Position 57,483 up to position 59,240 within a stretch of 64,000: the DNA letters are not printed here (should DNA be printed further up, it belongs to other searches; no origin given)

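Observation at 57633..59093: Second paralog sits immediately downstream of the intact csx1/csm6-like gene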

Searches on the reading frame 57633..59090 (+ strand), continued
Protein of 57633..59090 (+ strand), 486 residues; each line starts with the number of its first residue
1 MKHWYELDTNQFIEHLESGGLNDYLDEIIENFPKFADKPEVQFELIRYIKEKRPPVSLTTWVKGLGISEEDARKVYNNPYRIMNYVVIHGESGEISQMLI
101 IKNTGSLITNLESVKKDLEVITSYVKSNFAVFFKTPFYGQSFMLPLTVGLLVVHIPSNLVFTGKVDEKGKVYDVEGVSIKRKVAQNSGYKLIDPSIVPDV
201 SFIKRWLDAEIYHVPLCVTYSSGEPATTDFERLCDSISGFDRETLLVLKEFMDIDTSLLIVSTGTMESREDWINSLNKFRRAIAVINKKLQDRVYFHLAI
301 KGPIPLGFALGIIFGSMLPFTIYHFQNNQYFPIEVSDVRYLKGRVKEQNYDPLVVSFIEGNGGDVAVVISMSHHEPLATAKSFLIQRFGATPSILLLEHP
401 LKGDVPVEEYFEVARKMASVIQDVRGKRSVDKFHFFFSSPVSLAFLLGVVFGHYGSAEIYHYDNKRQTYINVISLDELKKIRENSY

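Call 20: search_protein_representatives(protein=window:57633-59090:+)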
Query: 486 residues. Proteins with E-value up to 0.001 (for the whole library): 198; up to 1e-10: 113; up to 1e-30: 29. The best 150 are listed.
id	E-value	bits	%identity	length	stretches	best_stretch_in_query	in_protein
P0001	0.0e+00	1096.9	100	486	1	1-486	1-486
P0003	4.5e-118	411.4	41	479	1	6-483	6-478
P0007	2.6e-117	408.9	40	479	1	4-484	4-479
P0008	2.7e-91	323.0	39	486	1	5-484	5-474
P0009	2.4e-90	320.0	37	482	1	5-486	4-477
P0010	2.6e-90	319.8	37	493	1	6-484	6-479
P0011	3.2e-79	283.2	36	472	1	10-484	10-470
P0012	3.8e-77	276.4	39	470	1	6-483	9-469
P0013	2.3e-74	267.2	34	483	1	12-484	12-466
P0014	1.1e-73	265.0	34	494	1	7-484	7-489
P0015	1.3e-69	251.6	33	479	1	12-482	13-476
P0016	2.7e-58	214.3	31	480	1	10-481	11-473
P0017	9.8e-48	179.4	29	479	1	15-485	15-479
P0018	7.2e-47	176.6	27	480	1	25-478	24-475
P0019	1.0e-46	176.1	44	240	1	258-484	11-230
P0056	3.1e-24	101.9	27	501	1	79-463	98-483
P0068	3.8e-20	88.5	22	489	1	43-480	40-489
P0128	3.7e-09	52.2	27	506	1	127-475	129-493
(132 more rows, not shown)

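Call 40: list_cluster_members(proteins=[P0001, P0017])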
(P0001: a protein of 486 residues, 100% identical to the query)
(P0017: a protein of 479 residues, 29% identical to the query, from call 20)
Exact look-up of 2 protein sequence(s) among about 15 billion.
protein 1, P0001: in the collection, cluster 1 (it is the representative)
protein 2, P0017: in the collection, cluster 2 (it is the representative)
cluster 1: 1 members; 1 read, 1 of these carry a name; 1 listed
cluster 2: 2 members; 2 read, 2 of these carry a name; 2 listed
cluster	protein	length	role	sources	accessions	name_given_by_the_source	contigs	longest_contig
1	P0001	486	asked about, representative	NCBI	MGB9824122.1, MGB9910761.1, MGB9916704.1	MAG: SAVED domain-containing protein [Candidatus Hydrothermia bacterium]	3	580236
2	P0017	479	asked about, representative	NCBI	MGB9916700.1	MAG: SAVED domain-containing protein [Candidatus Hydrothermia bacterium]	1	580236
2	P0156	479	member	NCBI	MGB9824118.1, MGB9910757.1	MAG: SAVED domain-containing protein [Candidatus Hydrothermia bacterium]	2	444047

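Call 42: find_encoding_contigs(protein=P0156, flank=10000, max_places=4)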
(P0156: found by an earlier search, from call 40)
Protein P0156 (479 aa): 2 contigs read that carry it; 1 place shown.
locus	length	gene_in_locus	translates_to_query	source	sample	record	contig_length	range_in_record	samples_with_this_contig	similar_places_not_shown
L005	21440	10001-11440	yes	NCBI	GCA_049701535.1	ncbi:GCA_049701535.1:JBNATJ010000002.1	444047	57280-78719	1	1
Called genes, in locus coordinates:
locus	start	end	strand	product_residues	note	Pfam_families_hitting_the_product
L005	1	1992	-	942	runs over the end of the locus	PF10633:NPCBM_assoc (faint)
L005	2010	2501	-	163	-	-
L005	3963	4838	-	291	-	-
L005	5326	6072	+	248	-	-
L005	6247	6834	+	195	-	-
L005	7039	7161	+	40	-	-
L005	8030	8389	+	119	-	-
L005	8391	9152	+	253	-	-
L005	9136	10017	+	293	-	-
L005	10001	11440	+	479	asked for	PF18145:SAVED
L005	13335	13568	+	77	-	-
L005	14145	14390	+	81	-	PF01966:HD (weak)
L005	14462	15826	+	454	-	PF22230:Csx1_CARF, PF09455:Csx1_HEPN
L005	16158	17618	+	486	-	PF18145:SAVED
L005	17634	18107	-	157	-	-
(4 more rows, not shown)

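Call 59: find_encoding_contigs(protein=P0007, flank=10000, max_places=3)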
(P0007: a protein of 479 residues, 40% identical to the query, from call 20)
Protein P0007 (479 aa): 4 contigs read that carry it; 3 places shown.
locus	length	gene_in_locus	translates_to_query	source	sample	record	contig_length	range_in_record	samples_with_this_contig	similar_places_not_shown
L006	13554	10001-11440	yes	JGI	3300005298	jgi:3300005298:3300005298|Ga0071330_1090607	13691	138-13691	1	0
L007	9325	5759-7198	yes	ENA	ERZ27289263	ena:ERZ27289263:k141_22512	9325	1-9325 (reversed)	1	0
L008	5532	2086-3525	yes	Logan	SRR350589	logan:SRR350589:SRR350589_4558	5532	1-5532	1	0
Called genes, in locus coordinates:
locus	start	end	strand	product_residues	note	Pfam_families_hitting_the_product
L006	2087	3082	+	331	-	PF01867:Cas_Cas1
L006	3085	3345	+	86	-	PF09827:CRISPR_Cas2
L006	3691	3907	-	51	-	-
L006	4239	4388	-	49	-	-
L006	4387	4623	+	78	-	-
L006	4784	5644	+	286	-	-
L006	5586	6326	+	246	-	-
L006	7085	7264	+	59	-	-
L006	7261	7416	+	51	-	-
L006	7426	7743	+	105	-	-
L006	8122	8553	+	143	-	-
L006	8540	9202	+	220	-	-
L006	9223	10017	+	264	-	-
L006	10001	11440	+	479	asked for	PF18145:SAVED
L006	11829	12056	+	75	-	-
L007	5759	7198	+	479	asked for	PF18145:SAVED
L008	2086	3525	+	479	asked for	PF18145:SAVED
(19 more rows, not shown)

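Call 65: search_protein_families(library=ncbifam, proteins=[window:57633-59090:+], max_evalue=0.01)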
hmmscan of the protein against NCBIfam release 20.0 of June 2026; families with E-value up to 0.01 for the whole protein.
window:57633-59090:+ (486 aa): 1 family
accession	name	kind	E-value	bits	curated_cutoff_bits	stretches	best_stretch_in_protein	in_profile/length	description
NF033611.0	SAVED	domain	1.3e-33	116.6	33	1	263-476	49-260/261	SAVED domain-containing protein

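Call 66: predict_structure(alignment_id=A1)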
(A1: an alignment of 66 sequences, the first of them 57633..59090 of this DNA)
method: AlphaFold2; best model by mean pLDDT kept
length: 486 residues; sequences in the alignment: 66
mean_pLDDT: 96.6   pTM: 0.92
mean pLDDT of the five models: 96.6, 96.3, 96.2, 96.2, 96.1
residues with pLDDT >= 90: 475; 70-90: 8; 50-70: 3; < 50: 0
segments of 3 or more residues with pLDDT < 50: none
pLDDT, mean of each block of 10 residues (from residue 1): 88 97 97 97 98 96 97 98 97 98 98 98 98 97 98 96 98 98 98 98 97 98 98 96 95 97 96 97 96 97 98 92 97 97 97 97 97 96 97 97 96 98 96 98 98 95 97 97 80
secondary structure, 60 per line:
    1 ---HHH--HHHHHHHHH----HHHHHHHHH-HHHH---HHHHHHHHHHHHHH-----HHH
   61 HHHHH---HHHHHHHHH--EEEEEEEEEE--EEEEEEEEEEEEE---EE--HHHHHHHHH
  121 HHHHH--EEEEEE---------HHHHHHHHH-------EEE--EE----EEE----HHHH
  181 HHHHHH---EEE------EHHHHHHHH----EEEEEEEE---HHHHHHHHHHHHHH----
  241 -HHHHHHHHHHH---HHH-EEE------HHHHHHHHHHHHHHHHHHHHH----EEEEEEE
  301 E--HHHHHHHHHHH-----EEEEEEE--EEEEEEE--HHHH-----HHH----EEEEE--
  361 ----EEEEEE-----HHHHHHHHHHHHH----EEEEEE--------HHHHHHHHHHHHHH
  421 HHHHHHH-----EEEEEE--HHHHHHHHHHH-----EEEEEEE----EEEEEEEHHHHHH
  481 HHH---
elements in order: H9-17 H22-30 H32-35 H39-52 H58-65 H69-77 E80-89 E92-104 H112-125 E128-133 H143-151 E159-161 E170-172 H177-186 E190-192 H200-207 E212-219 H223-236 H242-252 E260-262 H269-289 E294-301 H304-314 E320-326 E329-335 H338-341 E354-358 E365-370 H376-388 E393-398 H407-427 E433-438 H441-451 E457-463 E468-474 H475-483

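Call 69: fold_search(model_id=the predicted structure, library=pdb)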
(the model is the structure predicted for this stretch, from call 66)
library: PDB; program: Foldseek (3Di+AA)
matches with E <= 10: 1014; with E <= 0.001: 191
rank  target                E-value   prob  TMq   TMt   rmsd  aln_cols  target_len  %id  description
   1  7qda                  1.5e-32  1.00  0.78  0.77   4.6       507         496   21  Crystal structure of CalpL (released 2022-11-16)
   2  9eyi_A                7.9e-25  1.00  0.74  0.74   5.2       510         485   17  Cryo-EM structure of SAVED-Lon protease CCaCalpL filament bound to A4p (released 2024-10-02)
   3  9eyi_B                1.0e-24  1.00  0.71  0.73   5.3       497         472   16  Cryo-EM structure of SAVED-Lon protease CCaCalpL filament bound to A4p (released 2024-10-02)
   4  9r8s_B                4.5e-21  1.00  0.45  0.90   2.5       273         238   28  A viral SAVED protein with ring nuclease activity subverts type III CRISPR defence (released 2025-07-02)
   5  9r8s_A                2.9e-20  1.00  0.44  0.88   2.9       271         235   28  A viral SAVED protein with ring nuclease activity subverts type III CRISPR defence (released 2025-07-02)
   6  9eyk_A                1.3e-17  1.00  0.57  0.72   5.2       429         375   16  Cryo-EM structure of SAVED-Lon protease CCaCalpL filament bound to A4>p (released 2024-10-02)
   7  9eyj_A                8.8e-15  1.00  0.54  0.86   2.3       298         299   18  Cryo-EM structure of SAVED-Lon protease CCaCalpL filament bound to cA4 (released 2024-10-02)
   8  9eyk_B                6.3e-14  1.00  0.47  0.78   3.6       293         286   18  Cryo-EM structure of SAVED-Lon protease CCaCalpL filament bound to A4>p (released 2024-10-02)
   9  9eyj_B                8.7e-13  1.00  0.48  0.81   3.3       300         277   18  Cryo-EM structure of SAVED-Lon protease CCaCalpL filament bound to cA4 (released 2024-10-02)
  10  9eyi_C                3.1e-12  1.00  0.51  0.83   2.7       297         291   18  Cryo-EM structure of SAVED-Lon protease CCaCalpL filament bound to A4p (released 2024-10-02)
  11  7yia                  1.5e-10  1.00  0.38  0.37  11.4       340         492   14  Crystal structure of K74A mutant of Cap4 SAVED domain-containing receptor from Enterobacter cloacae (released 2023-05-31)
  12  7yib                  4.0e-10  1.00  0.37  0.37   6.2       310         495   14  Crystal structure of wild-type Cap4 SAVED domain-containing receptor from Enterobacter cloacae (released 2023-05-31)
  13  8fmg_D                5.5e-10  1.00  0.39  0.52  10.9       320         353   16  Structure of CBASS Cap5 from Pseudomonas syringae as an activated tetramer with the cyclic dinucleotide 3'2'-c-diAMP l (released 2024-02-07)
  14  8fm1_G                5.5e-10  1.00  0.39  0.52  12.3       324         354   17  Structure of CBASS Cap5 from Pseudomonas syringae in the absence of a ligand (apo form dimer) (released 2024-02-07)
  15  9nlg_B                6.2e-10  1.00  0.38  0.50   6.4       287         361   16  CBASS Pseudomonas syringae Cap5 tetramer with 3'2'-c-GAMP cyclic dinucleotide ligand (His56Ala mutant without Mg2+ ion (released 2025-06-18)
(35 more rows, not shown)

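Call 75: find_related_loci(query=A3, collection=genome_contigs, flank=6000)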
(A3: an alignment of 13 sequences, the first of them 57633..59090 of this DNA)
Query A3 (486 aa) in genome_contigs; peptide patterns used: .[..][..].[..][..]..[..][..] (x = any residue, [..] = any of these).
345 stretches matched a pattern; 15 encode a relative of the query (tblastn E <= 1e-3); 15 distinct loci.
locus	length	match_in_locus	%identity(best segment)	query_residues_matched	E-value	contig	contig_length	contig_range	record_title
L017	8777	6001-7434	40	1-483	6e-124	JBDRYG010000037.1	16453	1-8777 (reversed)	MAG: candidate division WOR-3 bacterium isolate GXS_202007_bins_41 GXS_202007_bins_41_scaffold_37, whole genome shotgun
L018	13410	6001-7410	40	7-483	3e-103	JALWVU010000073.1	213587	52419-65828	MAG: Aquificaceae bacterium isolate T2_maxbin2_scaf2bin.168 T2_NODE_7_length_213587_cov_23.473105, whole genome shotgun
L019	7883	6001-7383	40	16-483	2e-101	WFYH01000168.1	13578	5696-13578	MAG: Aquificaceae bacterium isolate S141_87_esom k151_37805, whole genome shotgun sequence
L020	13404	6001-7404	37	7-483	2e-101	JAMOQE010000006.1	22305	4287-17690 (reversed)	MAG: Thermodesulfatator sp. isolate 4559-240_metabat2_scaf2bin.056 4559-240_scaffold_1142_c1, whole genome shotgun seque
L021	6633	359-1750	37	1-473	9e-99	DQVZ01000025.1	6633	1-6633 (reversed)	MAG TPA_asm: Aquifex aeolicus isolate SZUA-1538 k95_400236, whole genome shotgun sequence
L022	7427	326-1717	37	14-483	3e-97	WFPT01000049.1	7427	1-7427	MAG: Aquificaceae bacterium isolate S012_77 k151_198008, whole genome shotgun sequence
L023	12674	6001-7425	39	1-483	8e-101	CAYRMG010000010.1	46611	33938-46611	MAG TPA_asm: uncultured Aquifex sp. isolate SRP163575_co3_151 genome assembly, contig: NODE_654_length_46611_cov_14.7054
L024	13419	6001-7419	34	7-484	8e-89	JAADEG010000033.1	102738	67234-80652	MAG: Thermodesulfobacteriota bacterium isolate L_MetaBat.182 contig-127_51, whole genome shotgun sequence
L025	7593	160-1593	37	6-484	3e-88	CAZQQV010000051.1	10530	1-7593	MAG TPA_asm: uncultured Caldimicrobium sp. isolate binchicken_co71_39 genome assembly, contig: NODE_2791_length_10530_co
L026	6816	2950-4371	35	1-486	6e-86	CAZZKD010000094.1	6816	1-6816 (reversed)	MAG TPA_asm: uncultured Thermocrinis sp. isolate binchicken_co25_28 genome assembly, contig: k141_135756, whole genome s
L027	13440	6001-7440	32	16-485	1e-85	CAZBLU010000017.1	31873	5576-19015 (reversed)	MAG TPA_asm: uncultured Caldimicrobium sp. isolate SRP104967_co2_8 genome assembly, contig: NODE_725_length_31873_cov_39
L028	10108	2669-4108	32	16-485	3e-84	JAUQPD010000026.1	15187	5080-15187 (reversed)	MAG: Thermodesulfobacteriota bacterium isolate GMQP.bins.21.201705 NODE_1538_length_15187_cov_59.9191, whole genome shot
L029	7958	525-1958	33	6-483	3e-83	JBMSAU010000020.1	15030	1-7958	MAG: Thermodesulfobacteriaceae bacterium isolate Thermodesulfobacteriaceae-CON-C-r01 Thermodesulfobacteriaceae-CON-C-r01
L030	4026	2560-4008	34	7-484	7e-83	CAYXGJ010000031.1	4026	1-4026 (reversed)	MAG TPA_asm: uncultured Thermodesulfatator sp. isolate SRP104967_co1_29 genome assembly, contig: NODE_7236_length_4026_c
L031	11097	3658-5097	33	6-485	3e-82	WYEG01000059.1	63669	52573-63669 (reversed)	MAG: Caldimicrobium sp. isolate EvPrim.Bin5 NODE_35_length_63669_cov_30.0816, whole genome shotgun sequence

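Call 82: search_protein_families(library=padloc, proteins=[L001:8121-8519:+, L003:7007-7432:+], max_evalue=0.05)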
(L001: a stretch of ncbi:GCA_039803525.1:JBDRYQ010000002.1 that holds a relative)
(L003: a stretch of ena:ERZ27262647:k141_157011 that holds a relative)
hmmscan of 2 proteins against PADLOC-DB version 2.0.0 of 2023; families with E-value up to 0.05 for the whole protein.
L001:8121-8519:+ (133 aa): 0 families

L003:7007-7432:+ (142 aa): 0 families

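Call 85: find_encoding_contigs(protein=P0056, flank=10000, max_places=2)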
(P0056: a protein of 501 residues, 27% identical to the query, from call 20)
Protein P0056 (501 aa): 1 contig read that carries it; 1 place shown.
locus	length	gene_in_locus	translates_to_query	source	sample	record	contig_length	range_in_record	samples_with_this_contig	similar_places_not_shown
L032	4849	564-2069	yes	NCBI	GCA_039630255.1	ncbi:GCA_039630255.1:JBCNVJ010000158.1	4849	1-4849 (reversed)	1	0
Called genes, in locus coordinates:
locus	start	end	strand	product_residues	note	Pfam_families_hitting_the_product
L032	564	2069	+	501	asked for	PF18145:SAVED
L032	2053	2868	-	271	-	-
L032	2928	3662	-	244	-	-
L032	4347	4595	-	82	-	-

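Call 86: find_encoding_contigs(protein=P0068, flank=10000, max_places=2)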
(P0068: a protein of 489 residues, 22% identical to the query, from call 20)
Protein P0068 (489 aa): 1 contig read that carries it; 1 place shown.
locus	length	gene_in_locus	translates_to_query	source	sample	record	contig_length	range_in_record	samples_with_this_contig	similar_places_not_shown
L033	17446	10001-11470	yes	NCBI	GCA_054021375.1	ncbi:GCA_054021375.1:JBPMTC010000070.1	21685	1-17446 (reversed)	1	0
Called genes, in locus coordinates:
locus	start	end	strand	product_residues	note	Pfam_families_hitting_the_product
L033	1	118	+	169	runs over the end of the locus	-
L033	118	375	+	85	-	PF20660:DUF6812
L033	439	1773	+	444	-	PF05697:Trigger_N, PF00254:FKBP_C, PF05698:Trigger_C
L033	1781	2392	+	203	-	PF00574:CLP_protease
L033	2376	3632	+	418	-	PF06689:zf-C4_ClpX, PF13401:AAA_22 (faint), PF00493:MCM (weak), PF01078:Mg_chelatase (faint), PF00004:AAA, PF07724:AAA_2, PF07728:AAA_5 (weak), PF10431:ClpB_D2-small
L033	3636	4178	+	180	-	PF00227:Proteasome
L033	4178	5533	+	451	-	PF00493:MCM (faint), PF00004:AAA, PF07728:AAA_5 (weak), PF07724:AAA_2, PF00004:AAA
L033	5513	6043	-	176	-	PF02421:FeoB_N, PF03193:RsgA_GTPase (faint), PF00350:Dynamin_N (faint), PF01926:MMR_HSR1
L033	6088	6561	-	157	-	PF00149:Metallophos, PF12850:Metallophos_2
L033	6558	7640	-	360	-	PF00180:Iso_dh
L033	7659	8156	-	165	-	PF00694:Aconitase_C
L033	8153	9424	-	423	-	PF00330:Aconitase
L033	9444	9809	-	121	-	PF11141:DUF2914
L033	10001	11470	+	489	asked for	PF18145:SAVED (faint)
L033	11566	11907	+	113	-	PF02579:Nitro_FeMo-Co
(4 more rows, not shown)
